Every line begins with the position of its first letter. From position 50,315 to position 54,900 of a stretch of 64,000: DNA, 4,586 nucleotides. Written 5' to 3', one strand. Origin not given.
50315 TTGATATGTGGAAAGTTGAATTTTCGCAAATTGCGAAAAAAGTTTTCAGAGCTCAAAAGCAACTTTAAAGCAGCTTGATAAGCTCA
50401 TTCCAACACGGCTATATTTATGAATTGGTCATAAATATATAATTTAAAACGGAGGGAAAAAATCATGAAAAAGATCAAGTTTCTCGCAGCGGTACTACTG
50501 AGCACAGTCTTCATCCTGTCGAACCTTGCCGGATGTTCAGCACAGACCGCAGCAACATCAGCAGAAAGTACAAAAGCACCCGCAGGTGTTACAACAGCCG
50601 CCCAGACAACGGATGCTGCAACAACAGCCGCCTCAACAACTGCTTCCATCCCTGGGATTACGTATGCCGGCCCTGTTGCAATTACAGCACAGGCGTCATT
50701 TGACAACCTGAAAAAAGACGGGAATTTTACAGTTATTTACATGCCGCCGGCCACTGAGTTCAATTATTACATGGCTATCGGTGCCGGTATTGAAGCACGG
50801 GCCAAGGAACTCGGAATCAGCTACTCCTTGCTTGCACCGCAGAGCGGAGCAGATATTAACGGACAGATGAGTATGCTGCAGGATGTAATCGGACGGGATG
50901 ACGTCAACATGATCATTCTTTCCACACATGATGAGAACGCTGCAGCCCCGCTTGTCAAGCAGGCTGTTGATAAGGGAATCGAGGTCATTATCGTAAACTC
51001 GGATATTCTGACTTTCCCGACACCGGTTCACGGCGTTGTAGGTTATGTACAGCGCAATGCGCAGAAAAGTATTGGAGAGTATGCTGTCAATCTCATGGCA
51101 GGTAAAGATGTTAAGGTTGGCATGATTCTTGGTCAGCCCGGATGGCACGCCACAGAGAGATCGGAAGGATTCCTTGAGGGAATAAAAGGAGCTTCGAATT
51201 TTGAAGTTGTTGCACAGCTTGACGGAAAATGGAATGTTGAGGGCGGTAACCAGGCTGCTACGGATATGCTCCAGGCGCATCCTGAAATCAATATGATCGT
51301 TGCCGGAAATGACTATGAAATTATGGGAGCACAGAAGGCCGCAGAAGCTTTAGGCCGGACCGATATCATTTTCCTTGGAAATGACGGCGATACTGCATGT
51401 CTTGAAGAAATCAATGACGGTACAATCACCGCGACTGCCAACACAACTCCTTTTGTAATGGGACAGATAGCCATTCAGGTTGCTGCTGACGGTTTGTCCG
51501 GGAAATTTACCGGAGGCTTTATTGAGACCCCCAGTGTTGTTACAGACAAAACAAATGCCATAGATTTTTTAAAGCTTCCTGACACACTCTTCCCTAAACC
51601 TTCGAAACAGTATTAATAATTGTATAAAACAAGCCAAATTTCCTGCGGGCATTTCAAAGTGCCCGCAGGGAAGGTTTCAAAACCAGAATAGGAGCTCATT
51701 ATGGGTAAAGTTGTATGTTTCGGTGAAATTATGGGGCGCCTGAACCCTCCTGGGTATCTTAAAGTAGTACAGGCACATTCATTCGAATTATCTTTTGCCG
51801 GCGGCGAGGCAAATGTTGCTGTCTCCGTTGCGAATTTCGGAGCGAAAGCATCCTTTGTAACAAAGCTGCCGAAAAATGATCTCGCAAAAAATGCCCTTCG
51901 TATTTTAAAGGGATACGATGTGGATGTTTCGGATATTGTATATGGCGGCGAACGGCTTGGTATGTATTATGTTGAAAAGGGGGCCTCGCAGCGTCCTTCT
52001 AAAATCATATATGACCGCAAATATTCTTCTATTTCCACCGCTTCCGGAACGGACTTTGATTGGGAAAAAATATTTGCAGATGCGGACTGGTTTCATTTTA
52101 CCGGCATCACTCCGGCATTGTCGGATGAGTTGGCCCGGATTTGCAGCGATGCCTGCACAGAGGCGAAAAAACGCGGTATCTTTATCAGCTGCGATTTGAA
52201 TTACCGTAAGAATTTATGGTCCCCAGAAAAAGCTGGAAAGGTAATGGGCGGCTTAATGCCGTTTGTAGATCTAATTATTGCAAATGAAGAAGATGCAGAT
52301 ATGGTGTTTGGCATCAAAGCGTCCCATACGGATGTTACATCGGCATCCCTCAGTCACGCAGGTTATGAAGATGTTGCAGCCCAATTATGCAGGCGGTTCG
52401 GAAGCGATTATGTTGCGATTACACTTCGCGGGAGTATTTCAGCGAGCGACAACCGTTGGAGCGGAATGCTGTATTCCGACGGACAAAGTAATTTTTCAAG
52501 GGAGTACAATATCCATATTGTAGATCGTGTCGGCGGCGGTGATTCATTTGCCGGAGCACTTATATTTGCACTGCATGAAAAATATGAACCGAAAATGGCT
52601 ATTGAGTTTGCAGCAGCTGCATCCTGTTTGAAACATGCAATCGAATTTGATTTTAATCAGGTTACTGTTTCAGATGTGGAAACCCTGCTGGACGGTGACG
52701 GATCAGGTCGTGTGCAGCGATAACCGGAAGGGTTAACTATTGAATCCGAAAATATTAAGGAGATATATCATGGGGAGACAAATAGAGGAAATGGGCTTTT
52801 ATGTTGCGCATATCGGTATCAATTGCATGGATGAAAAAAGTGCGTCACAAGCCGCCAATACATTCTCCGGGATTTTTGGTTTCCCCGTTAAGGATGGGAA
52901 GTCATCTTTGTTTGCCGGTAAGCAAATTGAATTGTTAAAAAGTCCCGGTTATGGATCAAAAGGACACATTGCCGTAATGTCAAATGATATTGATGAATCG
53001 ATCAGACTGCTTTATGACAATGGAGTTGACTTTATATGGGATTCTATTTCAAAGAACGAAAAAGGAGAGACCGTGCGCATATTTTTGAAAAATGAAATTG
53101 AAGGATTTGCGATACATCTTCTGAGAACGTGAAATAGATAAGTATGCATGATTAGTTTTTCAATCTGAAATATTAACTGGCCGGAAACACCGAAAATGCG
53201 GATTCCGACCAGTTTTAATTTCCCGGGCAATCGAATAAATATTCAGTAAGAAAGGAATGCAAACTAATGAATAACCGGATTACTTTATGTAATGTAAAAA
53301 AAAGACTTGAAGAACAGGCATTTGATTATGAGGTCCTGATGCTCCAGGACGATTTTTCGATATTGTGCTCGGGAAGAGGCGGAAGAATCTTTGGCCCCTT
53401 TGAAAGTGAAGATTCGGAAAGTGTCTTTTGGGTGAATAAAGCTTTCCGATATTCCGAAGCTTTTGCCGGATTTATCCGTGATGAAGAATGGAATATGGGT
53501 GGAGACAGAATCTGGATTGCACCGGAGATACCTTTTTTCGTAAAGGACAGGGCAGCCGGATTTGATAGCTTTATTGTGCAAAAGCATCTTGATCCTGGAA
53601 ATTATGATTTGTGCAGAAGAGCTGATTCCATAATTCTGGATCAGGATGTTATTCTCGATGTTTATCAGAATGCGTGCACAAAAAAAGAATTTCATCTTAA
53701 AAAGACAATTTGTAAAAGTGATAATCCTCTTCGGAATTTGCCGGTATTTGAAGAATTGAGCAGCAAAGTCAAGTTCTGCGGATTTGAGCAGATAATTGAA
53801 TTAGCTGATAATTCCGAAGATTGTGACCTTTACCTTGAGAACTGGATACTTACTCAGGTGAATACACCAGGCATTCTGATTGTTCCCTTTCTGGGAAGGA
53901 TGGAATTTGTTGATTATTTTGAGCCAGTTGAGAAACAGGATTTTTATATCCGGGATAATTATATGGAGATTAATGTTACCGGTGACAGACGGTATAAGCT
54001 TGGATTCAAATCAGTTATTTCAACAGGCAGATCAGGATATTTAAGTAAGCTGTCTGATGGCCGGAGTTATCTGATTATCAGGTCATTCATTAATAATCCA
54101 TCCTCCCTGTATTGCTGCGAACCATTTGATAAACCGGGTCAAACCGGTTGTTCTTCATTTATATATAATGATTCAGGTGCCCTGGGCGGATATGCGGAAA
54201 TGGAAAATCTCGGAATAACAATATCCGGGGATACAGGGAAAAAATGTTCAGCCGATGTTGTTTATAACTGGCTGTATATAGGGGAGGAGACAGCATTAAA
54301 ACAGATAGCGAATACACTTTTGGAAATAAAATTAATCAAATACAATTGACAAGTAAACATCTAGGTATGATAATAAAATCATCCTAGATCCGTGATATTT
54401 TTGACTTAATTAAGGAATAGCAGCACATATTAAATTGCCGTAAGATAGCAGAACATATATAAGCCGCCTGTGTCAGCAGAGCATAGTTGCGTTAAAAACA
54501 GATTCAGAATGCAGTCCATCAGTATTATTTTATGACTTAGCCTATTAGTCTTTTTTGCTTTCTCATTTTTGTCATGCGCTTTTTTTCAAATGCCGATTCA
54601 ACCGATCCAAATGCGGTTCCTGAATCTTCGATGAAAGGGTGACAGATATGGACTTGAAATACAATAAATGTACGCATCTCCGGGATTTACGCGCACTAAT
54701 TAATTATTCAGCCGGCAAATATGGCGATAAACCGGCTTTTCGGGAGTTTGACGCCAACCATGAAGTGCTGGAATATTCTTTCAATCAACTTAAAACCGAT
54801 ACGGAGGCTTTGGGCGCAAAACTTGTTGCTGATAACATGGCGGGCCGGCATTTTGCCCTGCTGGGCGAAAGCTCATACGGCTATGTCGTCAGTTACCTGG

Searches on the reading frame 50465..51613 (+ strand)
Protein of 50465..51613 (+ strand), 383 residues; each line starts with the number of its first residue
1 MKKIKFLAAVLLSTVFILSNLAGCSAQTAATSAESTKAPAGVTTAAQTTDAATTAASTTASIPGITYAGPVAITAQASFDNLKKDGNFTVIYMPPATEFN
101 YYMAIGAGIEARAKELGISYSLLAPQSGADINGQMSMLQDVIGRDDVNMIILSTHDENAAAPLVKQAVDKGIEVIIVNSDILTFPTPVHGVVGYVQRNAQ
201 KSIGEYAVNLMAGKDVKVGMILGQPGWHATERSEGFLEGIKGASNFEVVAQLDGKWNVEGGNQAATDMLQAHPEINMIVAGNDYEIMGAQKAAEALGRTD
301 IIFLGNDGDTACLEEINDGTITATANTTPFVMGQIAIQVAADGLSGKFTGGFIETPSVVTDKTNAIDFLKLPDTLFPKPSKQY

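Call 50: search_protein_families(library=pfam, proteins=[window:50465-51613:+], max_evalue=0.0001)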
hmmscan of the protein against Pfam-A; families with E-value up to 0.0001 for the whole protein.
window:50465-51613:+ (383 aa): 2 families
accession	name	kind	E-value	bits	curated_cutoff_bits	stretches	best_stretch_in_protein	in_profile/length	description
PF13407.12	Peripla_BP_4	-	1.8e-44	152.7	35.1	1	92-347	3-257/258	Periplasmic binding protein domain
PF00532.27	Peripla_BP_1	-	1.6e-15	57.7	22.2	1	97-301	11-209/281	Periplasmic binding proteins and sugar binding domain of LacI family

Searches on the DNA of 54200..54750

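Call 59: search_rna_families(source=window, start=54200, end=54750, threshold=evalue, max_evalue=1)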
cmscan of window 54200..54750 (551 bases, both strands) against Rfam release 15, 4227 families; matches with E-value up to 1: 0.
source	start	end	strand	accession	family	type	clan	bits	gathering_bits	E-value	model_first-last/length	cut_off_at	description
